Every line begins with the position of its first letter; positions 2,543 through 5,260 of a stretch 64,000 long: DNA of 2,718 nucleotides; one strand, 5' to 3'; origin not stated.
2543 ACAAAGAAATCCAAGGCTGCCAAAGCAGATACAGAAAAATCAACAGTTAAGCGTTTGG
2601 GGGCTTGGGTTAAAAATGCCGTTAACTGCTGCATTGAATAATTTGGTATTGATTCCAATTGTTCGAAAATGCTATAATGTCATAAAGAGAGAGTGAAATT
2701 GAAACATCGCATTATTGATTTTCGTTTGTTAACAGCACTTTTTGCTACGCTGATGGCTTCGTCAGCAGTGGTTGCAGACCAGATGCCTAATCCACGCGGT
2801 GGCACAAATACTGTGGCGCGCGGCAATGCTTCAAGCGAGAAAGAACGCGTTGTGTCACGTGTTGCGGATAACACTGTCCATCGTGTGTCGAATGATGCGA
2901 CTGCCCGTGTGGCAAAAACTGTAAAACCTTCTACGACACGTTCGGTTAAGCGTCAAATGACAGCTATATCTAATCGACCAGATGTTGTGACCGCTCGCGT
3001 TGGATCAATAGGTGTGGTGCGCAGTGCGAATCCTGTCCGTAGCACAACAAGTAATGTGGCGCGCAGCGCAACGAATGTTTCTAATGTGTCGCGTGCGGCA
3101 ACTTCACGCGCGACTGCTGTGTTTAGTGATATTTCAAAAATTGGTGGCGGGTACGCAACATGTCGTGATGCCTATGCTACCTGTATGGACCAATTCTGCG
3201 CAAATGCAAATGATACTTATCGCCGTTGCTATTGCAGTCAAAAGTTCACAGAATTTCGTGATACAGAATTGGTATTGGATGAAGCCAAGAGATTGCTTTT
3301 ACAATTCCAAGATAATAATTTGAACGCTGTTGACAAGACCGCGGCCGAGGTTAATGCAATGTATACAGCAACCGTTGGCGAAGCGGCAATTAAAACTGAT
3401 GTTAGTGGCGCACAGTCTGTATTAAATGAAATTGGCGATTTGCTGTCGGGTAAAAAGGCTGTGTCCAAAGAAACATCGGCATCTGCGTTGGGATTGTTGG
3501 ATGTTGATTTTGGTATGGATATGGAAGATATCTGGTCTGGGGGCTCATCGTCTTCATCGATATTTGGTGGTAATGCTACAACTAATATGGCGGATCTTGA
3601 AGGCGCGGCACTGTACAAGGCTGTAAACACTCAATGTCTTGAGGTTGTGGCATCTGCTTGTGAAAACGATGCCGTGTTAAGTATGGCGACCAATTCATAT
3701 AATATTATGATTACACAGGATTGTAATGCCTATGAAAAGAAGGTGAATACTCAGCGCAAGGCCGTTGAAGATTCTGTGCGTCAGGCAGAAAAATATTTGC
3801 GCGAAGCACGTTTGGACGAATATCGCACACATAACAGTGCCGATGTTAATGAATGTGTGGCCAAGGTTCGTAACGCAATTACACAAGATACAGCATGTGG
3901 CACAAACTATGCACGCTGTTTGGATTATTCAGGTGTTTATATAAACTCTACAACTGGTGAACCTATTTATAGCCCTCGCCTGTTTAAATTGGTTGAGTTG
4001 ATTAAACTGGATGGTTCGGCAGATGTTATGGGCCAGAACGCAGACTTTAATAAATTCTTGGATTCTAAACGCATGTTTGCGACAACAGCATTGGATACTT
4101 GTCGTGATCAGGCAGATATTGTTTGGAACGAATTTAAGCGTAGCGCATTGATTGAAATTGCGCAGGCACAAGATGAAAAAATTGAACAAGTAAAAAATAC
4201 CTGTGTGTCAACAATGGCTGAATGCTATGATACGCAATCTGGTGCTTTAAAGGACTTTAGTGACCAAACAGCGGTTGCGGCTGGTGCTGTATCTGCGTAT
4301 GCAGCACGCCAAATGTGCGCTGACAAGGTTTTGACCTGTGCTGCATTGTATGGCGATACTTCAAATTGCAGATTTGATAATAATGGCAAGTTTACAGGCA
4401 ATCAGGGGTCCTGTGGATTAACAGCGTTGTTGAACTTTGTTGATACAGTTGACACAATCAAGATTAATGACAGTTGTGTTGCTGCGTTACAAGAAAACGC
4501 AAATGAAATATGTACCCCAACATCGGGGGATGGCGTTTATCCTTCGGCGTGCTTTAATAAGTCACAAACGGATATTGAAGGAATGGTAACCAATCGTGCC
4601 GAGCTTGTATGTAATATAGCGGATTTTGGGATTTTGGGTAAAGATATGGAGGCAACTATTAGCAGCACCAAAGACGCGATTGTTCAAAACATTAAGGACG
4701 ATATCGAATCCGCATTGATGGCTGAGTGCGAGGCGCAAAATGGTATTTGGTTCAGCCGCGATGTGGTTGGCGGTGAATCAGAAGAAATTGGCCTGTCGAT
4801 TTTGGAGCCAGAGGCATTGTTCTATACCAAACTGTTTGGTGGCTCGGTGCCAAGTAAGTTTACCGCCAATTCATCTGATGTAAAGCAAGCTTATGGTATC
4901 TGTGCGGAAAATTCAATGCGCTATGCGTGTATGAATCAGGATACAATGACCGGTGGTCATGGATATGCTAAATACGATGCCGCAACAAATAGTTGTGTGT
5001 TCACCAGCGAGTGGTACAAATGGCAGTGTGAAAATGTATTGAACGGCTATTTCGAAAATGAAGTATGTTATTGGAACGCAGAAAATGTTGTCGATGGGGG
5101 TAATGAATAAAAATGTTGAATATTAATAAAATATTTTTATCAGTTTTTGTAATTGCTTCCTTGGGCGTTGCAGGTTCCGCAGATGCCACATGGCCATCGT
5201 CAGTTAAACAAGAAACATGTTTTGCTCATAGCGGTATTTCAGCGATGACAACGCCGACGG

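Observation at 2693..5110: Founding member of a paralogous family of very large, cysteine-rich secreted proteins with an Arg/Ser/Thr-rich leader tract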

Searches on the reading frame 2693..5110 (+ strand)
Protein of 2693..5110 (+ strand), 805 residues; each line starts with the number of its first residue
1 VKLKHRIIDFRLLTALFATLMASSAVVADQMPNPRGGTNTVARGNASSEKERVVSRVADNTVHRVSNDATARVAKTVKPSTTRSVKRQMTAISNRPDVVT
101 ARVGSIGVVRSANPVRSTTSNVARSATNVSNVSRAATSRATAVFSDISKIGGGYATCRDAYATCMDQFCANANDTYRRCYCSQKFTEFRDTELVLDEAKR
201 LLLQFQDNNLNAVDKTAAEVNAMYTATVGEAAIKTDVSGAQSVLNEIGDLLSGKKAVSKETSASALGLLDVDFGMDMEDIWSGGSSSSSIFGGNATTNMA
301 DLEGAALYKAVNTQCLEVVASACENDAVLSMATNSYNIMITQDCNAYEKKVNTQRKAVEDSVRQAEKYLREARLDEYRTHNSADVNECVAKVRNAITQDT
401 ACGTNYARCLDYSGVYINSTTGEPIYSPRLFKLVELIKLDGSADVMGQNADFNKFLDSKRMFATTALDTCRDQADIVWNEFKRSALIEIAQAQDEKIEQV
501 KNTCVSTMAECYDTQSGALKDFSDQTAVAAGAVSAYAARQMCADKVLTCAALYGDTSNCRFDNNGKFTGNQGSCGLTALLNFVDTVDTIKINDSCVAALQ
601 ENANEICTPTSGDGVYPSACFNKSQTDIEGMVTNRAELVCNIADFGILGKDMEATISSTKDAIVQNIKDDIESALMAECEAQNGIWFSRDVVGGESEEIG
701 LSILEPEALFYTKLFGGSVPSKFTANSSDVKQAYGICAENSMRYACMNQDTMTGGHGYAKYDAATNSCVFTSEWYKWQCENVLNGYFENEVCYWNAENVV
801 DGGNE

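Call 4: search_protein_families(library=pfam, proteins=[window:2693-5110:+], max_evalue=1)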
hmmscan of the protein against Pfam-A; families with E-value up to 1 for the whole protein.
window:2693-5110:+ (805 aa): 0 families

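Call 6: find_homologous_proteins(query=window:2693-5110:+)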
Query window:2693-5110:+ (805 aa): 1109 proteins with E <= 0.001 among 8000 candidates; the best 120 are listed.
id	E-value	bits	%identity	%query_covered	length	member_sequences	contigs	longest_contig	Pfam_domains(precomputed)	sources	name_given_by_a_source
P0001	0.0e+0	1748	98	100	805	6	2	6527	-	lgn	-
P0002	0.0e+0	1499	85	98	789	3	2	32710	-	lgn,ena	-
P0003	0.0e+0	1355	76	99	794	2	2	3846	-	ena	-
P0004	0.0e+0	1340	76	98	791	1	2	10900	-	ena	-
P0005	0.0e+0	1327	75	98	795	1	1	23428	-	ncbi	-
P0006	2.1e-258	878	55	98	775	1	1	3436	-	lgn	-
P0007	5.3e-250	850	53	98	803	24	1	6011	-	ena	-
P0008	8.9e-250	849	55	98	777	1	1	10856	-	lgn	-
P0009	9.0e-250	849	58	85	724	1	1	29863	-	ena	-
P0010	1.8e-249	848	52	98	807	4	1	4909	-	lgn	-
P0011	1.1e-248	846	53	98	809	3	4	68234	-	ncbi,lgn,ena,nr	ncbi:MAG: hypothetical protein J6K82_03795 [Alphaproteobacteria bacterium]|nr:hypothetical protein [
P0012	5.9e-248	843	52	99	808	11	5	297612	-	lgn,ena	-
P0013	1.2e-247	842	53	98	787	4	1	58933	-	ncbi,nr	ncbi:MAG: hypothetical protein K2L95_02440 [Alphaproteobacteria bacterium]|nr:hypothetical protein [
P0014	2.0e-247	842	52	98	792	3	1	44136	-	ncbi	-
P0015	2.5e-247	841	53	97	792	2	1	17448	-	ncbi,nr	ncbi:MAG: hypothetical protein K2I81_01965 [Alphaproteobacteria bacterium]|nr:hypothetical protein [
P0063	2.7e-234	798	51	98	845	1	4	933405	-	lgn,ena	-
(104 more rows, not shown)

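Call 7: search_protein_families(library=ncbifam, proteins=[window:2693-5110:+], max_evalue=1)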
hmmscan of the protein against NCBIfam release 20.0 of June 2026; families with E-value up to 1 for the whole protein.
window:2693-5110:+ (805 aa): 1 family
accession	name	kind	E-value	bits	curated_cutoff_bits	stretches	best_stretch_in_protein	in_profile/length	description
NF003456.0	PRK05057.1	equivalog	0.052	13.4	195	1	197-251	117-170/173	shikimate kinase AroK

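Call 11: search_solved_structures(query=A1, max_evalue=10)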
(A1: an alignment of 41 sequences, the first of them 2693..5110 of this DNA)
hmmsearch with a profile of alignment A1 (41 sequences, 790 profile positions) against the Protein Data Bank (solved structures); distinct sequences matched with E-value up to 10: 2.
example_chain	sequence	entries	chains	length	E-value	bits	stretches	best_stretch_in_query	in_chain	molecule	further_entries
5z16_A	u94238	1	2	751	2.2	10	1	230-275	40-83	Isocitrate dehydrogenase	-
7olc_Lq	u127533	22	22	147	6.4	8.5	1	58-147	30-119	Putative 60S ribosomal protein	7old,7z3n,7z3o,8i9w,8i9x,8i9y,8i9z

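Call 13: find_related_loci(query=A1, collection=genome_contigs, flank=6000)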
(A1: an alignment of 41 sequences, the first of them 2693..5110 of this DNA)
Query A1 (805 aa) in genome_contigs; peptide patterns used: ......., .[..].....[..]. (x = any residue, [..] = any of these).
598 stretches matched a pattern (row limit reached: there are more); 584 encode a relative of the query (tblastn E <= 1e-3); the best 80 are kept; 80 distinct loci.
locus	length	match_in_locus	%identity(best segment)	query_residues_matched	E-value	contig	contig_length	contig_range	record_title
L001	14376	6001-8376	75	1-794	0e+0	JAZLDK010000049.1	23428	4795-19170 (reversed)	MAG: Candidatus Enterousia sp. isolate T1900045036_TC20190029.MAGScoT_cleanbin_000012 SGB_4464_k141_499509, whole genome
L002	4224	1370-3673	55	3-793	0e+0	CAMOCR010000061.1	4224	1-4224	MAG: uncultured Alphaproteobacteria bacterium isolate SRR873604_bin.19_metaWRAP_v1.3_MAG genome assembly, contig: NODE_7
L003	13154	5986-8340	53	3-793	0e+0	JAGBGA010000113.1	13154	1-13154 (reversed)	MAG: Alphaproteobacteria bacterium isolate RGIG9085 Water_deer_Rectum.Co__c1399172, whole genome shotgun sequence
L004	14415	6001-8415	53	4-793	0e+0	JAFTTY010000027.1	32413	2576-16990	MAG: Alphaproteobacteria bacterium isolate RGIG4147 Roe_deer_Colon-1__c520840, whole genome shotgun sequence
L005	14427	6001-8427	53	3-793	0e+0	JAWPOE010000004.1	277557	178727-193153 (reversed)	MAG: Alphaproteobacteria bacterium isolate KA0040-166 k141_717157, whole genome shotgun sequence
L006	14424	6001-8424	51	3-797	0e+0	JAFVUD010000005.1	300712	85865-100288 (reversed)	MAG: Alphaproteobacteria bacterium isolate RGIG5397 Sheep_Colon-3__c913026, whole genome shotgun sequence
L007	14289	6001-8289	52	5-795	0e+0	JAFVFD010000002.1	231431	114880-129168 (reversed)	MAG: Alphaproteobacteria bacterium isolate RGIG5114 Roe_deer_Rumen.Co__c419032, whole genome shotgun sequence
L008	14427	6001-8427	52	1-796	0e+0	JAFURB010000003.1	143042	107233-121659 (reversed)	MAG: Alphaproteobacteria bacterium isolate RGIG4748 Roe_deer_Rectum.Co__c348600, whole genome shotgun sequence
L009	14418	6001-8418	51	7-795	0e+0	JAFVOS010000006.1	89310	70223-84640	MAG: Alphaproteobacteria bacterium isolate RGIG5256 Sheep_Colon-1__c524232, whole genome shotgun sequence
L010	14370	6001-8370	50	3-793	0e+0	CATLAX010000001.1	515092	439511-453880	MAG TPA_asm: uncultured Alphaproteobacteria bacterium isolate MGG05853_1680015463 genome assembly, contig: ERR3199562_4,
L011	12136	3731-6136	52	1-796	0e+0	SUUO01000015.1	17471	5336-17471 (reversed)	MAG: Alphaproteobacteria bacterium isolate SIG48 NODE_15730_length_17471_cov_1.939691, whole genome shotgun sequence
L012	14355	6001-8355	52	5-793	0e+0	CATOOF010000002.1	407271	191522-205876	MAG TPA_asm: uncultured Alphaproteobacteria bacterium isolate MGG27543_1680015500 genome assembly, contig: SRR6440127_6,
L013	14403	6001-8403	52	1-796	0e+0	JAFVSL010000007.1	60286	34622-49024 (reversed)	MAG: Alphaproteobacteria bacterium isolate RGIG5353 Sheep_Colon-3__c682157, whole genome shotgun sequence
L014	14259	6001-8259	53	10-793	0e+0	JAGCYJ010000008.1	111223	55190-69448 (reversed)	MAG: Alphaproteobacteria bacterium isolate RGIG10235 Yak_Rumen-5__c1486650, whole genome shotgun sequence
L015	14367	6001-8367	53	11-794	0e+0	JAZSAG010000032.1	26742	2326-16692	MAG: Candidatus Enterousia sp. isolate T1900044938_TS20190404.MAGScoT_cleanbin_000029 SGB_3452_k141_499751, whole genome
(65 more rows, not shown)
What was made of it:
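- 2693..5110 (+): Gene for the 805-aa (probably 803-aa) Cys-rich secreted protein. Orthologues in at least 584 species genomes (call 13).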

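Call 23: predict_structure(alignment_id=A1)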
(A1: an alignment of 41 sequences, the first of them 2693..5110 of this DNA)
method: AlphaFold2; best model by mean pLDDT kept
length: 805 residues; sequences in the alignment: 41
mean_pLDDT: 60.1   pTM: 0.35
mean pLDDT of the five models: 60.1, 58.8, 58.3, 58.2, 52.9
residues with pLDDT >= 90: 27; 70-90: 280; 50-70: 236; < 50: 262
segments of 3 or more residues with pLDDT < 50: 1-6, 22-147, 219-221, 223-233, 238-240, 249-251, 253-295, 399-418, 422-435, 515-536, 802-805
pLDDT, mean of each block of 10 residues (from residue 1): 44 54 35 27 24 25 24 25 23 27 25 27 26 31 44 77 83 76 84 80 69 52 46 47 53 40 31 34 33 50 81 82 79 83 87 81 71 61 63 58 46 49 46 49 55 65 63 68 62 55 56 50 44 49 56 55 56 53 56 75 83 82 88 84 65 81 90 91 87 75 84 82 71 84 83 85 84 90 88 73 42
secondary structure, 60 per line:
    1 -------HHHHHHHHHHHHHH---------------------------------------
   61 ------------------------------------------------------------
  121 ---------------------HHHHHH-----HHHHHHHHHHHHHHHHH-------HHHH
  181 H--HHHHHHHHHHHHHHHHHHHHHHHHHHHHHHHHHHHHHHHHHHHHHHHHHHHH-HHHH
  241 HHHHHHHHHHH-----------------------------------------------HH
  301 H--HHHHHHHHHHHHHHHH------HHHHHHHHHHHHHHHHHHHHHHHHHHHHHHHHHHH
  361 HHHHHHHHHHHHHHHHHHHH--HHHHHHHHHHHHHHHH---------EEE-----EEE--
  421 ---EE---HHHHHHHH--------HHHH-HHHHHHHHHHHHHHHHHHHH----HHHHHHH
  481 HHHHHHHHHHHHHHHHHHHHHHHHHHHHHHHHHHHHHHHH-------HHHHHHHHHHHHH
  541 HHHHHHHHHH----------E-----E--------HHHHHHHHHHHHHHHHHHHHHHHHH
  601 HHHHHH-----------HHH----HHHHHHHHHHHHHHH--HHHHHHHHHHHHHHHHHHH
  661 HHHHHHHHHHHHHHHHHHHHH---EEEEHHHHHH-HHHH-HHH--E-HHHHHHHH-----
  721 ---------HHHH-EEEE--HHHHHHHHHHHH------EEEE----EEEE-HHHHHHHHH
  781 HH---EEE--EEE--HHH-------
elements in order (helices of 4 or more, strands of 3 or more residues): H8-21 H142-147 H153-169 H177-181 H184-235 H237-251 H304-319 H326-380 H383-398 E408-410 E416-418 H429-436 H445-448 H450-469 H474-520 H528-550 H576-606 H625-639 H642-681 E685-688 H689-694 H696-699 H708-715 H730-733 E735-738 H741-752 E759-762 E767-770 H772-782 E786-788 E791-793
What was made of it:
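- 2777..3091 (+): Polycationic disordered tail, aa 29-133, with degenerate [VA]-[AS]-R-[AS]-A-[TA] motifs about 10-16 times. pLDDT below 35 (call 23).
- The tail is disordered (call 23).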

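Call 29: search_protein_representatives(alignment_id=A1)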
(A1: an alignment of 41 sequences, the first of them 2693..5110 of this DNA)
Query: 41 sequences, 790 profile positions. Proteins with E-value up to 0.001 (for the whole library): 800; up to 1e-10: 624; up to 1e-30: 382. The best 150 are listed.
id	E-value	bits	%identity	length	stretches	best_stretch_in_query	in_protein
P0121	0.0e+00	1100.8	-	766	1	8-787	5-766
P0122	0.0e+00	1072.2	-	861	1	1-787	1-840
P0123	0.0e+00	1058.3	-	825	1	6-787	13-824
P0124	0.0e+00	1056.1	-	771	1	1-788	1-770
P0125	0.0e+00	1011.3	-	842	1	12-789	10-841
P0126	1.5e-298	1009.3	-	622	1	168-788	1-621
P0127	7.1e-298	1007.2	-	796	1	8-788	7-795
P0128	7.6e-292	987.2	-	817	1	1-785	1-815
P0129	9.1e-288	973.7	-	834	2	115-787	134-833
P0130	1.4e-287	973.1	-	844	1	11-788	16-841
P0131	1.5e-286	969.7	-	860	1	17-788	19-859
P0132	1.3e-284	963.3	-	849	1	1-788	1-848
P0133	1.5e-281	953.1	-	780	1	18-786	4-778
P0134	4.5e-278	941.7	-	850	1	7-789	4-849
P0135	1.3e-275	933.5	-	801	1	4-787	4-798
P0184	9.6e-135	467.6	-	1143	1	21-697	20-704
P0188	1.2e-133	464.1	-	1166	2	41-627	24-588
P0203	3.5e-125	436.0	-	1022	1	22-696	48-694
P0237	9.9e-82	292.3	-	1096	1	32-558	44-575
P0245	1.1e-78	282.2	-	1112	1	24-578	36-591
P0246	3.6e-78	280.5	-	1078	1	27-557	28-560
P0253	4.9e-77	276.8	-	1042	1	25-559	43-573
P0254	7.4e-77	276.2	-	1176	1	25-570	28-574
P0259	5.4e-76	273.3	-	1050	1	31-647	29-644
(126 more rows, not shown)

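Call 30: fold_search(model_id=the predicted structure, library=pdb)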
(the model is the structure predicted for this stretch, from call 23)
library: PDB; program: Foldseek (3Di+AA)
matches with E <= 10: 17; with E <= 0.001: 0
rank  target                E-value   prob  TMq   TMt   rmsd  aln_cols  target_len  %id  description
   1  9ijj_G                3.0e+00  0.04  0.09  0.13  53.7       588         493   10  In situ structure of the central apparatus in mouse sperm axoneme. (released 2025-06-04)
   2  5ue8_B                3.7e+00  0.04  0.09  0.09  37.9       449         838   10  The crystal structure of Munc13-1 C1C2BMUN domain (released 2017-02-15)
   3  5h11                  4.4e+00  0.04  0.10  0.13  18.8       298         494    9  Crystal structure of Zebrafish Sec10 (released 2017-02-01)
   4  7n6g_1T               4.4e+00  0.02  0.08  0.07  61.1       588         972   11  C1 of central pair (released 2022-05-18)
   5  7m2x_D                5.1e+00  0.04  0.12  0.14  39.5       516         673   10  Open conformation of the Yeast wild-type gamma-TuRC (released 2021-05-12)
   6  6dlu_B                5.1e+00  0.03  0.06  0.06  28.1       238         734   13  Cryo-EM of the GMPPCP-bound human dynamin-1 polymer assembled on the membrane in the constricted state (released 2018-08-01)
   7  6pao_B                5.1e+00  0.02  0.06  0.08  29.9       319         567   10  Structure of a bacterial Atm1-family ABC exporter with ATP bound (released 2020-06-24)
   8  3edv_A                5.6e+00  0.05  0.09  0.18  24.3       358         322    9  Crystal Structure of Repeats 14-16 of Beta2-Spectrin (released 2009-01-20)
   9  8edo_A                6.5e+00  0.02  0.08  0.12  19.0       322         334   10  Cryo-EM structure of the full-length human NF1 dimer (released 2023-09-20)
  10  9fqr_EB               7.8e+00  0.02  0.07  0.14  44.2       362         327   11  96-nm repeat of axonemal doublet microtubules from bovine sperm (released 2025-03-26)
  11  8j07_g5               7.8e+00  0.01  0.08  0.03  49.5       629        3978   11  96nm repeat of human respiratory doublet microtubule and associated axonemal complexes (released 2023-07-26)
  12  8qv2_F                8.2e+00  0.02  0.12  0.14  37.4       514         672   11  Structure of the native y-Tubulin Ring Complex (yTuRC) capping microtubule minus ends at the spindle pole body (released 2024-04-24)
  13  7e59_A                8.6e+00  0.14  0.11  0.21  11.5       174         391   14  interferon-inducible anti-viral protein truncated (released 2021-05-05)
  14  4jeu_B                8.6e+00  0.05  0.09  0.22  10.9       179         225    7  Crystal Structure of Munc18a and Syntaxin1 with native N-terminus complex (released 2013-07-17)
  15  7s0a_B                9.0e+00  0.02  0.07  0.14  25.7       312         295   11  Crystal structure of Penicillium verruculosum copalyl diphosphate synthase (PvCPS) alpha prenyltransferase domain vari (released 2021-10-13)
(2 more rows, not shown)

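Call 32: search_protein_families(library=pfam, proteins=[P0184, P0188, P0254, P0245, P0237, P0246, P0253, P0259, P0203], max_evalue=0.01)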
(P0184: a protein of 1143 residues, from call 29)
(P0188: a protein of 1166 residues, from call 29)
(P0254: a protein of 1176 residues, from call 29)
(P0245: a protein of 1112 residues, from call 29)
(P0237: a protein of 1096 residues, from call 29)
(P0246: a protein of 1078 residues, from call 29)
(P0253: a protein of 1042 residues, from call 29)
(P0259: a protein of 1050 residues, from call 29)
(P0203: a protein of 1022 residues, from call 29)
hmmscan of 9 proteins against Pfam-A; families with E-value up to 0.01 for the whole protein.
P0184 (1143 aa): 0 families

P0188 (1166 aa): 1 family
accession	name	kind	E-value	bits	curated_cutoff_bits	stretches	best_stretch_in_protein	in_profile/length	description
PF24634.1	DUF7631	-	0.00025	21.9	27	0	827-841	3-17/50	Domain of unknown function (DUF7631)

P0254 (1176 aa): 0 families

P0245 (1112 aa): 0 families

P0237 (1096 aa): 0 families

P0246 (1078 aa): 0 families

P0253 (1042 aa): 0 families

P0259 (1050 aa): 0 families

P0203 (1022 aa): 0 families
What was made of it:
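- Closest known: Giardia variant-specific surface proteins and other Cys-rich gut-parasite coats. Different: The conserved module here has no CXXC pattern and no Pfam hit (calls 4, 32).
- Closest known: Trimeric autotransporter adhesins. Different: There is no C-terminal beta-barrel anchor, no YadA-type domains and no Pfam hit (calls 4, 32).
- Tried and rejected: Domains in longer relatives: none were found in members of up to 1,176 aa (call 32).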

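Call 46: find_encoding_contigs(protein=P0063, flank=10000, max_places=2)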
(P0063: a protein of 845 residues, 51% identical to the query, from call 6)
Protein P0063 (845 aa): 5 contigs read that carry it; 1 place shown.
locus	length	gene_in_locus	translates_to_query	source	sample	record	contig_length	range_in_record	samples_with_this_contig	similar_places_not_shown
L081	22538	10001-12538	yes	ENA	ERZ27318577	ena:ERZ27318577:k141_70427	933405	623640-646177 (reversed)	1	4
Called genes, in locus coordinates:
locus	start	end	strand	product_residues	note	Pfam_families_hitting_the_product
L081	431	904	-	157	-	-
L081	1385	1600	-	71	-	-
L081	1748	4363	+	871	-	PF07517:SecA_DEAD, PF00270:DEAD (faint), PF01043:SecA_PP_bind, PF21090:P-loop_SecA, PF07516:SecA_SW, PF02810:SEC-C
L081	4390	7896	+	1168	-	PF02811:PHP, PF07733:DNA_pol3_alpha, PF17657:DNA_pol3_finger, PF14579:HHH_6, PF01336:tRNA_anti-codon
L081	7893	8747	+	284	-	PF01795:Methyltransf_5, PF13649:Methyltransf_25 (faint)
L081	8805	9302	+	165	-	-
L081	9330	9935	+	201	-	-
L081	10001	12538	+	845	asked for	-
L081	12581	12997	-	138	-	PF01381:HTH_3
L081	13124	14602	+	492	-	PF01676:Metalloenzyme, PF06415:iPGM_N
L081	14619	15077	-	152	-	PF00383:dCMP_cyt_deam_1, PF14437:MafB19-deam, PF14439:Bd3614-deam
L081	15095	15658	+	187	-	PF03602:Cons_hypoth95, PF05175:MTS (weak)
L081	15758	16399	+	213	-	PF01386:Ribosomal_L25p, PF14693:Ribosomal_TL5_C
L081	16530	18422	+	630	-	PF00012:HSP70, PF06723:MreB_Mbl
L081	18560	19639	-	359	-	PF00365:PFK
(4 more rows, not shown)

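Call 70: find_encoding_contigs(protein=P0002, flank=10000, max_places=1)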
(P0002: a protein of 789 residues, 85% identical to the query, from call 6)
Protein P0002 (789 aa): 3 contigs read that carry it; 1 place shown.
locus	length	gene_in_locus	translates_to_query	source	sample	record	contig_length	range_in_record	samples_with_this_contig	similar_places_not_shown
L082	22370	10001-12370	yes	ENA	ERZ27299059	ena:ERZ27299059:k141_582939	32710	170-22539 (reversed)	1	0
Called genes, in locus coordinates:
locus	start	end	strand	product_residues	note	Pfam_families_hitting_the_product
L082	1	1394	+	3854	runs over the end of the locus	?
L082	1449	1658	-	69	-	-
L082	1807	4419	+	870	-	PF07517:SecA_DEAD, PF00270:DEAD (faint), PF01043:SecA_PP_bind, PF21090:P-loop_SecA, PF07516:SecA_SW, PF02810:SEC-C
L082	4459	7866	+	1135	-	PF02811:PHP, PF07733:DNA_pol3_alpha, PF17657:DNA_pol3_finger, PF14579:HHH_6, PF01336:tRNA_anti-codon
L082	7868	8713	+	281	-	PF01795:Methyltransf_5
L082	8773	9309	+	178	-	-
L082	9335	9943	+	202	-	-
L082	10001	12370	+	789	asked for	-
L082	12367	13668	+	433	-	-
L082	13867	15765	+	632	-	PF00012:HSP70, PF06723:MreB_Mbl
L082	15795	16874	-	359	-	PF00365:PFK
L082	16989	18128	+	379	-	PF01476:LysM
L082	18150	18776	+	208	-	-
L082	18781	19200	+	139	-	PF01844:HNH, PF14279:HNH_5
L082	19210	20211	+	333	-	-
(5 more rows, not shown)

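Call 71: find_encoding_contigs(protein=P0001, flank=5000, max_places=1)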
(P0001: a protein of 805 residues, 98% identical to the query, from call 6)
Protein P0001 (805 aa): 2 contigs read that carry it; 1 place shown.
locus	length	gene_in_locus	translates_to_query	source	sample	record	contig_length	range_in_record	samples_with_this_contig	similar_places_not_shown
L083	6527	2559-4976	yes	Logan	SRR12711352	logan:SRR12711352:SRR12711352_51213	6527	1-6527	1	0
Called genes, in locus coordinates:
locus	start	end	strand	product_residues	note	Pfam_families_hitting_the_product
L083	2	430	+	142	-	?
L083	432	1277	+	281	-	PF01795:Methyltransf_5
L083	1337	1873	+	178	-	-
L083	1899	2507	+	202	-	-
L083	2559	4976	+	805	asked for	-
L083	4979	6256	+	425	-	-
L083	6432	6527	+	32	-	?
